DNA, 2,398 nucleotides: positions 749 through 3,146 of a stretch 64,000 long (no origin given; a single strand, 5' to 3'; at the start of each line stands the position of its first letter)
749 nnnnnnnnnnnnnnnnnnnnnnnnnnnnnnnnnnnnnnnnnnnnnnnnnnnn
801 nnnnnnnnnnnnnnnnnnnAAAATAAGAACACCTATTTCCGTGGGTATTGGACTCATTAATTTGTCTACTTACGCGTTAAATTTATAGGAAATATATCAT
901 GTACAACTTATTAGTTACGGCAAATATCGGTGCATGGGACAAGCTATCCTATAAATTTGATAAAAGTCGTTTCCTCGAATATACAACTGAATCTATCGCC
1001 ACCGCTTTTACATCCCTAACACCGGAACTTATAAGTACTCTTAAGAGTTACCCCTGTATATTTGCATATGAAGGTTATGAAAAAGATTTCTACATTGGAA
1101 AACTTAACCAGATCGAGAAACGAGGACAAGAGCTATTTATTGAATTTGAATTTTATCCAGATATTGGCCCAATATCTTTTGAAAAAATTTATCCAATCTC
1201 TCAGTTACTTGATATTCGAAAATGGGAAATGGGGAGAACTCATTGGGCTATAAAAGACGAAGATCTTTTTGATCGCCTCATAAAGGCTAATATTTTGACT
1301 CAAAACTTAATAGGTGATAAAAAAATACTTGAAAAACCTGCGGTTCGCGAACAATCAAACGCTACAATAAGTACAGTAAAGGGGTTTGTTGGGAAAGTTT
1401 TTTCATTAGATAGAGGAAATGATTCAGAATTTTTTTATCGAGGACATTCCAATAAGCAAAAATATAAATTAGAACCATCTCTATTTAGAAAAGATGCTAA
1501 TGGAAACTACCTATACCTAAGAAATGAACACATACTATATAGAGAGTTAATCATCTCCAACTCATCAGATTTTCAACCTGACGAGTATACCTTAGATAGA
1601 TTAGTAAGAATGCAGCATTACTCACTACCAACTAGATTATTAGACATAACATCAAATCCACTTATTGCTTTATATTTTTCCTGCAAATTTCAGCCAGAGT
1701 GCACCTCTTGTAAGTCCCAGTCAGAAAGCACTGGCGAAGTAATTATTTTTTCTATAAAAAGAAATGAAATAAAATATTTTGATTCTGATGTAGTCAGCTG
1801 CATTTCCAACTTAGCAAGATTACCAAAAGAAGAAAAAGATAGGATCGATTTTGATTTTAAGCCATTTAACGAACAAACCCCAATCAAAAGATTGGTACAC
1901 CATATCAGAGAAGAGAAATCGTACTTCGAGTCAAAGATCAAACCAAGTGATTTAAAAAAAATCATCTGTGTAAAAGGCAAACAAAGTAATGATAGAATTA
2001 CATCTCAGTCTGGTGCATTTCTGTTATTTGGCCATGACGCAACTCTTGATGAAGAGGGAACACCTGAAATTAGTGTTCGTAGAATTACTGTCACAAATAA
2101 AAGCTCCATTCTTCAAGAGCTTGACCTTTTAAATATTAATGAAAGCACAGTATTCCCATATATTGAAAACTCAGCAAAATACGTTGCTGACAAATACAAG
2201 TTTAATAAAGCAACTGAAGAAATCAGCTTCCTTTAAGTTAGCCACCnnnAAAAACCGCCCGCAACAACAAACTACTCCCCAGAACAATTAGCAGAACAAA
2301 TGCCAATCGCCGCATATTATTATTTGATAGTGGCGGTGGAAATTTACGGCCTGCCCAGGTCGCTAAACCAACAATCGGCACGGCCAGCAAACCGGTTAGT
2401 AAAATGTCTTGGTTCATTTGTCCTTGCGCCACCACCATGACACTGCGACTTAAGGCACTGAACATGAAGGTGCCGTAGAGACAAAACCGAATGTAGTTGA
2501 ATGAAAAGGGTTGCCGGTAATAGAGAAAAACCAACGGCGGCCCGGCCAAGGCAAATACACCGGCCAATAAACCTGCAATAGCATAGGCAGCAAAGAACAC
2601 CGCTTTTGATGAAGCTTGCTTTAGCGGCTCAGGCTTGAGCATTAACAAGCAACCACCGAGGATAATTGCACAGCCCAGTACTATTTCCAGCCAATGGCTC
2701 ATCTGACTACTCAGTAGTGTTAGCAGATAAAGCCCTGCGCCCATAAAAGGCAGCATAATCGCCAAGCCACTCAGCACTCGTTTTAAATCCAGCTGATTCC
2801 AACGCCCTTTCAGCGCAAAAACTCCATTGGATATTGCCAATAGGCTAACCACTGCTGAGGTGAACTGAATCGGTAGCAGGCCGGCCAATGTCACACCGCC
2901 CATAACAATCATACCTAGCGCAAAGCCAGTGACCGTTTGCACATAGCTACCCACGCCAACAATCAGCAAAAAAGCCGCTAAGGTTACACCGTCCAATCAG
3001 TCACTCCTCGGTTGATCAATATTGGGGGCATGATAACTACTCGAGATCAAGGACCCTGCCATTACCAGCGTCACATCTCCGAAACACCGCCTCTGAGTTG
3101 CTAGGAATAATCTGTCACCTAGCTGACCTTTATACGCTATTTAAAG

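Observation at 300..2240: Low-GC two-gene islet: SLATT-like 2TM protein plus FRG-domain protein, a candidate uncharacterised defence or abortive-infection module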

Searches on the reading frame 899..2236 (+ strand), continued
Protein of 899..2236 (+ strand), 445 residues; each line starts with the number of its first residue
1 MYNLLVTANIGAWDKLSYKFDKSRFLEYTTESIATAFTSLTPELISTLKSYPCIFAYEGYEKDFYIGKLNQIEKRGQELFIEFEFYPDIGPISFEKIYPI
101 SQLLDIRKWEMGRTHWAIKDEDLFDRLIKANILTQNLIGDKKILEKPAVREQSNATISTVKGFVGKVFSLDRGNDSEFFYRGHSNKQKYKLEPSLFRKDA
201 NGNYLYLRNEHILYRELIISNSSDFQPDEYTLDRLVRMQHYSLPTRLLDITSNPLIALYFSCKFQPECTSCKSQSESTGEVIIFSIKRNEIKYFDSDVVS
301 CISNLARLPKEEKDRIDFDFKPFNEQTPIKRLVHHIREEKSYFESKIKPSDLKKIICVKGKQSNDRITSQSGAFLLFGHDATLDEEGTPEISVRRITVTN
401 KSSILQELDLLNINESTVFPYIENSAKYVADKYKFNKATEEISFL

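Call 54: fold_search(model_id=the predicted structure, library=pdb)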
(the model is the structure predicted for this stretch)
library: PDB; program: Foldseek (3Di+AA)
matches with E <= 10: 500; with E <= 0.001: 0
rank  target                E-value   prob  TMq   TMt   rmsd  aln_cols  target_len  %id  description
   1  6zot_A                4.1e-02  0.91  0.15  0.36   5.5       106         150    8  Crystal structure of YTHDF3 YTH domain in complex with m6A RNA (released 2020-10-28)
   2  6ihg                  6.5e-02  0.15  0.10  0.20  15.8       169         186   13  N terminal domain of Mycobacterium avium complex Lon protease (released 2019-08-07)
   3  6k6u_A                7.4e-02  0.87  0.18  0.49   5.6       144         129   15  Crystal structure of the human YTHDC2 YTH domain (released 2019-12-25)
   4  7ql7_B                7.4e-02  0.33  0.12  0.25  13.3       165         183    7  Crystal structure of YTHDF1 YTH domain in complex with the ebsulfur derivative compound 9 (released 2022-11-23)
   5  7yyj_B                1.0e-01  0.28  0.12  0.25  13.8       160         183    9  Tetragonal crystal structure of YTHDF1 YTH domain (544AVV546 mutant) (released 2023-03-01)
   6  7qkn_A                2.0e-01  0.21  0.12  0.24  13.3       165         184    7  Crystal structure of YTHDF1 YTH domain in complex with the ebsulfur derivative compound 7 (released 2022-11-23)
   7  7pcu_B                2.4e-01  0.28  0.13  0.28  13.2       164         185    7  Crystal structure of YTHDF1 YTH domain in complex with ebselen (released 2022-12-07)
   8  7yz8_F                2.9e-01  0.14  0.11  0.23  13.5       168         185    8  Triclinic crystal structure of YTHDF1 YTH domain (544AVV546 mutant) (released 2023-03-01)
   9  4qxz_B                3.4e-01  0.18  0.07  0.19  10.5        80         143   14  Crystal structure of a hypothetical protein from Staphylococcus aureus (released 2015-06-10)
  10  4qxz_A                3.4e-01  0.18  0.07  0.19  10.5        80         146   15  Crystal structure of a hypothetical protein from Staphylococcus aureus (released 2015-06-10)
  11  7yyf_B                3.4e-01  0.16  0.12  0.24  13.6       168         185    7  Orthorombic crystal structure of YTHDF1 YTH domain (G459N mutant) form II (released 2023-03-01)
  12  7yye_C                3.9e-01  0.16  0.13  0.26  13.4       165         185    8  Orthorombic crystal structure of YTHDF1 YTH domain (G459N mutant) form I (released 2023-03-01)
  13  2nwa_A                4.6e-01  0.54  0.07  0.38   2.0        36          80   11  X-ray Crystal Structure of Protein ytmB from Bacillus subtilis. Northeast Structural Genomics Consortium Target SR466 (released 2007-01-09)
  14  4ywn_B                4.9e-01  0.15  0.05  0.15   7.8        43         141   14  Crystal structure of NADH-FMN oxidoreductase from Mycobacterium avium (released 2015-04-01)
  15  9djt_A                5.2e-01  0.04  0.07  0.09  19.5       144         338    8  Ternary complex structure of Cereblon-DDB1 bound to WIZ(ZF7) and the molecular glue WIZ-5 (released 2024-11-27)
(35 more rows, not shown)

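Call 90: search_dna_similar(query=window:899-2233:+, collection=phages, mode=protein, max_evalue=0.00001, max_rows=15)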
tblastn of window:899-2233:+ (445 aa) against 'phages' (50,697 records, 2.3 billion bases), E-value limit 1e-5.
Records with a match: 9; places in all: 9; records where one place covers at least 80% of the query: 5.
Best place of each record, by identity: <60% 9.
By first word of the organism name: Escherichia 3; Peduovirus 2; Bacteriophage 2; Lactococcus 2.
By host as written in the record: - 6; Escherichia coli str. K-12 substr. MG1655 1; Escherichia coli ECOR13 1; Lactococcus lactis 1.
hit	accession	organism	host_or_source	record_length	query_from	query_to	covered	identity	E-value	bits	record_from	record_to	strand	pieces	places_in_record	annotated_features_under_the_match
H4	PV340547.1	Escherichia phage PhiR11_1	Escherichia coli str. K-12 substr. ...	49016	20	433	93%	39.5%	2e-83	285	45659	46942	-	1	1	hypothetical protein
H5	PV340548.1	Escherichia phage PhiR11_1_star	Escherichia coli ECOR13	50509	20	433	93%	39.5%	2e-83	285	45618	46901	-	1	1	hypothetical protein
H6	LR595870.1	Peduovirus P22H1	-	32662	18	433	93%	39.2%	3e-83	285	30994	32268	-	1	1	hypothetical protein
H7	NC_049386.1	Peduovirus P22H1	-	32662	18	433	93%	39.2%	3e-83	285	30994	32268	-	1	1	hypothetical protein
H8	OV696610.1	Escherichia phage Tritos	-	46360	20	433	93%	39.0%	3e-78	270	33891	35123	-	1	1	hypothetical protein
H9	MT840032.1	Bacteriophage sp.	human fecal samples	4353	178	433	58%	29.0%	2e-17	91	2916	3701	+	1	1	record has no annotation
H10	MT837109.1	Bacteriophage sp.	human fecal samples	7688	173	424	57%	28.3%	1e-12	76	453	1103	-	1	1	record has no annotation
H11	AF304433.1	Lactococcus phage TP901-1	-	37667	127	263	31%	29.5%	6e-6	55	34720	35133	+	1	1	ORF54 | lys: LYS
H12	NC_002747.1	Lactococcus phage TP901-1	Lactococcus lactis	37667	127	263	31%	29.5%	6e-6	55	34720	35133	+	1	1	ORF54 | lys: endolysin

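Call 91: find_related_loci(query=A1, collection=viral_contigs, flank=4000)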
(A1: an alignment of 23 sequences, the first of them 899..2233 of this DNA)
Query A1 (445 aa) in viral_contigs; peptide patterns used: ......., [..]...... (x = any residue, [..] = any of these).
161 stretches matched a pattern; 52 encode a relative of the query (tblastn E <= 1e-3); 52 distinct loci.
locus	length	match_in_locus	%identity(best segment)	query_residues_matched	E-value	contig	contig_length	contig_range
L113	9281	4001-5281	71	1-436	0e+0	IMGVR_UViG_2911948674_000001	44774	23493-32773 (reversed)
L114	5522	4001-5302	67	1-443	0e+0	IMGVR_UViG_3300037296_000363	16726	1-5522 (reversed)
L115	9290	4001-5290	55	1-435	2e-154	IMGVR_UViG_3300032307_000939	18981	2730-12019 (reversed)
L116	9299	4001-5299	53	1-438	3e-146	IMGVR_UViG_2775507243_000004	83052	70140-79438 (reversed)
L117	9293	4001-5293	52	1-438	7e-146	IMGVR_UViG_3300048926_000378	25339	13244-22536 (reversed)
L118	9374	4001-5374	42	1-434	6e-107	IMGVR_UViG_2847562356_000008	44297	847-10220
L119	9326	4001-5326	38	9-434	2e-94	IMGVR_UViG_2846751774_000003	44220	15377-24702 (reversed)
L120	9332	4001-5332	40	1-433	2e-94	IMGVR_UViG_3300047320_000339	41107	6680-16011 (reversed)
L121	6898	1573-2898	38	9-434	2e-94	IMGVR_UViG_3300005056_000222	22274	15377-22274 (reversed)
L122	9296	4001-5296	38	20-440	2e-93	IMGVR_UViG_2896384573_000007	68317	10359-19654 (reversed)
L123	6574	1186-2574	39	1-443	1e-90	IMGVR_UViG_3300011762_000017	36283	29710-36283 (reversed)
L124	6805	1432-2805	38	1-441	2e-90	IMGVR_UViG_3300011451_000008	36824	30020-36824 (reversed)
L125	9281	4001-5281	40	20-439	3e-90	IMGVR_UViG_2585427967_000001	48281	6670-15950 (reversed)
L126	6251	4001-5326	35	9-434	3e-89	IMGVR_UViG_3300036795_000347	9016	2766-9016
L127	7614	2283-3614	39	1-433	7e-88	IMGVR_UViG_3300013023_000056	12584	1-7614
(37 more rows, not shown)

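Call 92: get_annotated_region(hit=H6, flank=4000)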
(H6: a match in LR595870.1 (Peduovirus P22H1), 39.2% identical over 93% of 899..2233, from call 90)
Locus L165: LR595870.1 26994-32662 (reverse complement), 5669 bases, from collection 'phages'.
description: Escherichia virus P2_2H1 genome assembly, chromosome: 1.
organism: Peduovirus P22H1 (NCBI taxid 2844217)
taxonomy: Viruses; Duplodnaviria; Heunggongvirae; Uroviricota; Caudoviricetes; Peduoviridae; Peduovirus
host: -; source: -; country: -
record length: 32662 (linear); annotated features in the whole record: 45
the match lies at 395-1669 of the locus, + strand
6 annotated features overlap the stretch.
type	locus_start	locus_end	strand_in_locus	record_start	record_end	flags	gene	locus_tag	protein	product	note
CDS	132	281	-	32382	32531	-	-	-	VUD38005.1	hypothetical protein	-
CDS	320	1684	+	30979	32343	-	-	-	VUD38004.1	hypothetical protein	-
CDS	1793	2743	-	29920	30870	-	-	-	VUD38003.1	hypothetical protein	-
CDS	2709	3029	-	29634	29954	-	-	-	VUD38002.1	hypothetical protein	-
CDS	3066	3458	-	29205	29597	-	-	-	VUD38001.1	hypothetical protein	-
CDS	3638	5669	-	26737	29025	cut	-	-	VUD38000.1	Phage replication protein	-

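Call 93: get_annotated_region(hit=H4, flank=4000)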
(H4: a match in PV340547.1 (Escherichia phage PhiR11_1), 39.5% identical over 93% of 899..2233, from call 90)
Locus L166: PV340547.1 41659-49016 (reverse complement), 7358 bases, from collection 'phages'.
description: Escherichia phage PhiR11_1, complete genome.
organism: Escherichia phage PhiR11_1 (NCBI taxid 3416469)
taxonomy: Viruses
host: Escherichia coli str. K-12 substr. MG1655; source: -; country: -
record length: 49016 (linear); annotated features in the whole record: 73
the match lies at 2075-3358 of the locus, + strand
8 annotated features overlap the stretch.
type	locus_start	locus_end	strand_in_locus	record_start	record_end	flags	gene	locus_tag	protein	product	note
CDS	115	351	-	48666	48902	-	-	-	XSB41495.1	hypothetical protein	-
CDS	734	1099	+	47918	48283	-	-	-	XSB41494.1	transposase protein InsC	Transposase InsC for insertion element IS2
CDS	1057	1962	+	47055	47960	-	-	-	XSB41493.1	transposase protein InsD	Transposase InsD for insertion element IS2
CDS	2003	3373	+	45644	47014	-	-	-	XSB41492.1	hypothetical protein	-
CDS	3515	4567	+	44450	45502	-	-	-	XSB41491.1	hypothetical protein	-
CDS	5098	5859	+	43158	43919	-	-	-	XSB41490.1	hypothetical protein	-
CDS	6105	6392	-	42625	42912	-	-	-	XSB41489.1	hypothetical protein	-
CDS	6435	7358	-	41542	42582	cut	-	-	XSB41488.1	hypothetical protein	-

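Call 107: search_protein_families(library=padloc, proteins=[L001:9338-9787:+, L004:9336-10358:+, L005:9327-9779:+, L006:9343-10326:+, L008:9319-10128:+, L011:7585-9135:+, L012:9664-10635:+, L014:9360-10955:+, L020:6087-6959:+, L032:9372-10190:+], max_evalue=0.0001)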
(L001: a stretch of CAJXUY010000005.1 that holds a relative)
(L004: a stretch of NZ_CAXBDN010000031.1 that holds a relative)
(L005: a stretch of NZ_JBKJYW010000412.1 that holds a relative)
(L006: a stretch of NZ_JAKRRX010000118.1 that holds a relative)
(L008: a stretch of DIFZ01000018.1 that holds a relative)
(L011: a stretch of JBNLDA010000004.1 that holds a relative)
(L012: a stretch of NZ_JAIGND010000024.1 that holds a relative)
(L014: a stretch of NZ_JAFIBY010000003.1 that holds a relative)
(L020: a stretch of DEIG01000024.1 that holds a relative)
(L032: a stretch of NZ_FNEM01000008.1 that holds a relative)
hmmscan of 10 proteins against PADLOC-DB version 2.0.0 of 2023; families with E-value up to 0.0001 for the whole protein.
L001:9338-9787:+ (150 aa): 4 families
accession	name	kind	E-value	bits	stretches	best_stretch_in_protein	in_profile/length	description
PDLC03212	mREase_II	-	1.9e-25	87.6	1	25-147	32-158/161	Type II methyl-directed restriction enzyme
PDLC03208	mREase_II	-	1.6e-23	81.5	1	20-142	19-137/143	Type II methyl-directed restriction enzyme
PDLC03214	mREase_II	-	2.3e-07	29.1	1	3-130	2-143/164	Type II methyl-directed restriction enzyme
PDLC03205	mREase_II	-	8.2e-05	20.2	0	9-43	19-54/172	Type II methyl-directed restriction enzyme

L004:9336-10358:+ (341 aa): 0 families

L005:9327-9779:+ (151 aa): 0 families

L006:9343-10326:+ (328 aa): 9 families
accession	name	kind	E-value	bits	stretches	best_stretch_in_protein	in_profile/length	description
PDLC04954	PDC-S19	-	1.1e-146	486.4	1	1-327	1-328/330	-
PDLC04955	PDC-S19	-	1.4e-38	131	1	5-327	8-335/338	-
PDLC04953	PDC-S19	-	1.6e-28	98.2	1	4-295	6-290/333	-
PDLC04952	PDC-S19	-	2.8e-26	90.9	2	1-55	1-55/328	-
PDLC04949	PDC-S19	-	2.2e-15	54.8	1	6-63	8-63/334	-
PDLC04950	PDC-S19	-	2.3e-13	48.1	1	2-207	5-193/353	-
PDLC04948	PDC-S19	-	8.7e-11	39.8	1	3-208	10-200/325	-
PDLC04951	PDC-S19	-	8.5e-08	29.7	1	1-54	1-54/357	-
PDLC04947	PDC-S19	-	2.8e-06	24.9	0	2-55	4-57/355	-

L008:9319-10128:+ (270 aa): 7 families
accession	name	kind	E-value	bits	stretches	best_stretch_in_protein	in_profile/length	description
PDLC03663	mREase_IV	-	8.9e-10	35.8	1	173-269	401-497/544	Type IV methyl-directed restriction enzyme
PDLC04819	PDC-S02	-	2e-09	35.1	1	183-270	195-281/334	-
PDLC04806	PDC-S02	-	6e-09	33.6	1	179-270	180-273/324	-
PDLC04796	PDC-S02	-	7e-08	29.8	1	178-269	237-329/390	-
PDLC04815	PDC-S02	-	2.4e-07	28.4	1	190-270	211-292/346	-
PDLC03657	mREase_IV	-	7.2e-06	23.5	1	180-270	168-265/317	Type IV methyl-directed restriction enzyme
PDLC00631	ZorD1|ZorD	-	1.1e-05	21.5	1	183-249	947-1009/1071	"SWI2/SNF2 helicase, Mrr-like nuclease"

L011:7585-9135:+ (517 aa): 1 family
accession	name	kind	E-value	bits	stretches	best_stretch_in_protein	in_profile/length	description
PDLC03877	NsnA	-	1.1e-09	36.1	1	49-110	68-129/385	-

L012:9664-10635:+ (324 aa): 3 families
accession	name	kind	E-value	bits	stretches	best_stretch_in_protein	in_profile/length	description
PDLC03957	bSEFIR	-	3.3e-72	242.6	1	12-293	34-302/412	-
PDLC05062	PDC-S66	-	1.8e-06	25.6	1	20-88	151-217/282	-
PDLC02421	Aga_TIR-PNTD1-PNTD2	-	1e-05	22.9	1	19-164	5-139/430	Class I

L014:9360-10955:+ (532 aa): 0 families

L020:6087-6959:+ (291 aa): 0 families

L032:9372-10190:+ (273 aa): 9 families
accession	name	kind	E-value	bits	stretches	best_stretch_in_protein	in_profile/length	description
PDLC05007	PDC-S35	-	5.4e-76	253.9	1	119-269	125-272/278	-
PDLC05005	PDC-S35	-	3.2e-67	225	1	120-269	111-257/264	-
PDLC05004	PDC-S35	-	1.2e-66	223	1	118-269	110-259/265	-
PDLC05006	PDC-S35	-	6.3e-45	151.3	1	119-269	74-226/231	-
PDLC05003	PDC-S35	-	2.3e-39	133.4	1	117-269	79-235/245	-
PDLC00731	Effector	-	2.1e-09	34.8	1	166-248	195-275/306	TIR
PDLC00732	Effector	-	6.2e-08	29.9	1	165-244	190-267/301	TIR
PDLC00729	Effector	-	2.2e-07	28.6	1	168-245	46-119/310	TIR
PDLC02371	PycTIR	-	3e-06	24.8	1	124-253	148-262/288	-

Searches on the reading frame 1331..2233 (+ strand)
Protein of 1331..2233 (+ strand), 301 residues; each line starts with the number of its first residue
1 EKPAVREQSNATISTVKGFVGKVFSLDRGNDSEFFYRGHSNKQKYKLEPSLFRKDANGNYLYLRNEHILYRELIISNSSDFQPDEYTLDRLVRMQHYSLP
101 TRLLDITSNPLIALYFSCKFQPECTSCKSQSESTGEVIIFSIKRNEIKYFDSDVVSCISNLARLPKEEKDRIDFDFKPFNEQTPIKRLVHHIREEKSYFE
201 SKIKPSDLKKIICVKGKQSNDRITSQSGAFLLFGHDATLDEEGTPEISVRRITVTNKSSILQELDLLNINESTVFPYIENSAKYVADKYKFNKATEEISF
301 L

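Call 56: predict_structure(alignment_id=A3)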
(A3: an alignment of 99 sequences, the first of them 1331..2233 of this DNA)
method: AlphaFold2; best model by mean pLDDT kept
length: 301 residues; sequences in the alignment: 99
mean_pLDDT: 86.4   pTM: 0.83
mean pLDDT of the five models: 86.4, 86.1, 85.1, 84.6, 83.7
residues with pLDDT >= 90: 184; 70-90: 70; 50-70: 33; < 50: 14
segments of 3 or more residues with pLDDT < 50: 1-7, 124-127
pLDDT, mean of each block of 10 residues (from residue 1): 51 96 91 95 90 88 89 83 83 87 95 92 52 90 95 96 97 96 98 95 96 83 74 95 94 95 95 78 77 51 43
secondary structure, 60 per line:
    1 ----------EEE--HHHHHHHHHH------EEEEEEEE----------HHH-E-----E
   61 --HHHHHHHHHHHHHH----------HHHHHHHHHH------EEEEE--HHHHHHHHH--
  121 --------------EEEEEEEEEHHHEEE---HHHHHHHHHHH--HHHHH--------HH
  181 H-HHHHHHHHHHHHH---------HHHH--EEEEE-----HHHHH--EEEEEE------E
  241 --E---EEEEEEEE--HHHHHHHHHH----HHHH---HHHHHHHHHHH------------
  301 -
elements in order: E11-13 H16-25 E32-39 H63-76 H87-96 E103-107 H110-118 E135-143 E147-149 H153-163 H166-170 H183-195 H205-208 E211-215 H221-225 E228-233 E247-254 H257-266 H271-274 H278-288

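Call 79: search_protein_families(library=phrogs, proteins=[window:1331-2233:+], max_evalue=0.1)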
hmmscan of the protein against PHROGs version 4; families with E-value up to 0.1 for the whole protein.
window:1331-2233:+ (301 aa): 2 families
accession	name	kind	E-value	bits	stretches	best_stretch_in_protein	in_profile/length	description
phrog_4962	-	unknown function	2e-50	173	1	6-294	167-459/467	-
phrog_24967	-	unknown function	5.6e-13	49.8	2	91-141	98-150/385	-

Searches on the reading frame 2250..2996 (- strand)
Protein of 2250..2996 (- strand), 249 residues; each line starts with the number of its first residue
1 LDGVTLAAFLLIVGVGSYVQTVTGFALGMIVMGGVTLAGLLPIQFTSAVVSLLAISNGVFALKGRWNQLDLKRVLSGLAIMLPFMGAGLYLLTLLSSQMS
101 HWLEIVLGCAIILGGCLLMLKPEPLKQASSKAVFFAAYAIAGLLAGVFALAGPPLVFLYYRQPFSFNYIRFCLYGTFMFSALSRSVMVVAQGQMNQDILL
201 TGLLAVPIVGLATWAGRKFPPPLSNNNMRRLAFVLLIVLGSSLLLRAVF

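Call 100: search_protein_families(library=pfam, proteins=[window:2250-2996:-], max_evalue=0.1)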
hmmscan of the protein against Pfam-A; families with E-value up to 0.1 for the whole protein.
window:2250-2996:- (249 aa): 1 family
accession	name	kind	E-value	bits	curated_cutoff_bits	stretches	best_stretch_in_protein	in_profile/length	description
PF01925.25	TauE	-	9.1e-16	58.7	32.6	1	9-242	2-236/237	Sulfite exporter TauE/SafE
